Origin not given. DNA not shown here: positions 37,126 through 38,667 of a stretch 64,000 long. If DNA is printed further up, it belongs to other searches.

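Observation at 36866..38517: hipBA toxin-antitoxin module with four palindromic operators spaced at an exact 61-bp period, the last overlapping the hipB start codon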

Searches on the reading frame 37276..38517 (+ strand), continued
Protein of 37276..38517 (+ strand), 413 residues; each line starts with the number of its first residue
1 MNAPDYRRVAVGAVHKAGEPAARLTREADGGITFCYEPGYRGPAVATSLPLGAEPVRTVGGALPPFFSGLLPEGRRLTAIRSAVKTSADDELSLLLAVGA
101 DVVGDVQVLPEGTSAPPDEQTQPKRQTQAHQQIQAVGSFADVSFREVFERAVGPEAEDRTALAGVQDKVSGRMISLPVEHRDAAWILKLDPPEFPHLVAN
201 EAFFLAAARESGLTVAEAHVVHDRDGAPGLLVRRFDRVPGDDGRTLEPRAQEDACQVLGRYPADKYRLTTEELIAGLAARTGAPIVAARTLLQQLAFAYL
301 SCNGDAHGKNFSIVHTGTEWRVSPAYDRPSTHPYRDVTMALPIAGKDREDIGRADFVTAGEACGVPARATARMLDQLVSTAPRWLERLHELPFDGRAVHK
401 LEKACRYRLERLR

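Call 69: get_annotated_region(hit=H36, flank=1000)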
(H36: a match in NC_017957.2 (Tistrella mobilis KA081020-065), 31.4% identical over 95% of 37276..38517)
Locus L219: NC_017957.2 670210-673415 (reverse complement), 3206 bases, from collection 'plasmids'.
description: Tistrella mobilis KA081020-065 plasmid pTM1, complete sequence
organism: Tistrella mobilis KA081020-065 (NCBI taxid 1110502)
taxonomy: Bacteria; Pseudomonadota; Alphaproteobacteria; Geminicoccales; Geminicoccaceae; Tistrella; Tistrella mobilis; Tistrella mobilis KA081020-065
host: -; source: -; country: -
typing (MOB-suite, as given by PLSDB): non-mobilizable; replicon rep_cluster_140
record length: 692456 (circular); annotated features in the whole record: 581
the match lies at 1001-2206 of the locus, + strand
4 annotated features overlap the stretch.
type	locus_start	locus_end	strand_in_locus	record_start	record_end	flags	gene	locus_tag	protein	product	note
CDS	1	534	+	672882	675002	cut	-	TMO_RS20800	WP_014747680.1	catalase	-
CDS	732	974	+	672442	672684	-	-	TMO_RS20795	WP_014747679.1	helix-turn-helix transcriptional regulator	-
CDS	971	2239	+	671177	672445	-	-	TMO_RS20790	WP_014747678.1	type II toxin-antitoxin system HipA family toxin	-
CDS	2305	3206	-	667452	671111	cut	-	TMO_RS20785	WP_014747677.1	hypothetical protein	-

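Call 70: get_annotated_region(hit=H37, flank=1000)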
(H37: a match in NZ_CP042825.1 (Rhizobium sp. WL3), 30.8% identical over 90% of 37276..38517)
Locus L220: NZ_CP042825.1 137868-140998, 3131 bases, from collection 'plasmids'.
description: Rhizobium sp. WL3 plasmid unnamed2, complete sequence
organism: Rhizobium sp. WL3 (NCBI taxid 2603277)
taxonomy: Bacteria; Pseudomonadota; Alphaproteobacteria; Hyphomicrobiales; Rhizobiaceae; Rhizobium; Rhizobium sp. WL3
host: -; source: Wheat,phyllosphere swab,leaves; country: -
typing (MOB-suite, as given by PLSDB): non-mobilizable
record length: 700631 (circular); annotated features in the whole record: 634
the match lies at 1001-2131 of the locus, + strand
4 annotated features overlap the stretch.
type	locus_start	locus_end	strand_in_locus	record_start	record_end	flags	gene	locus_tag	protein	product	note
CDS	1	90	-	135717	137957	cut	-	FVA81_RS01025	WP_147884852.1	GGDEF and EAL domain-containing protein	-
CDS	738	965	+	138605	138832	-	-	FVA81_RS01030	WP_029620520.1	helix-turn-helix domain-containing protein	-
CDS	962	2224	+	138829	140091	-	-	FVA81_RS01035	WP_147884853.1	type II toxin-antitoxin system HipA family toxin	-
CDS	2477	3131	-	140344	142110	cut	-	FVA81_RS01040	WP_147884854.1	extracellular solute-binding protein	-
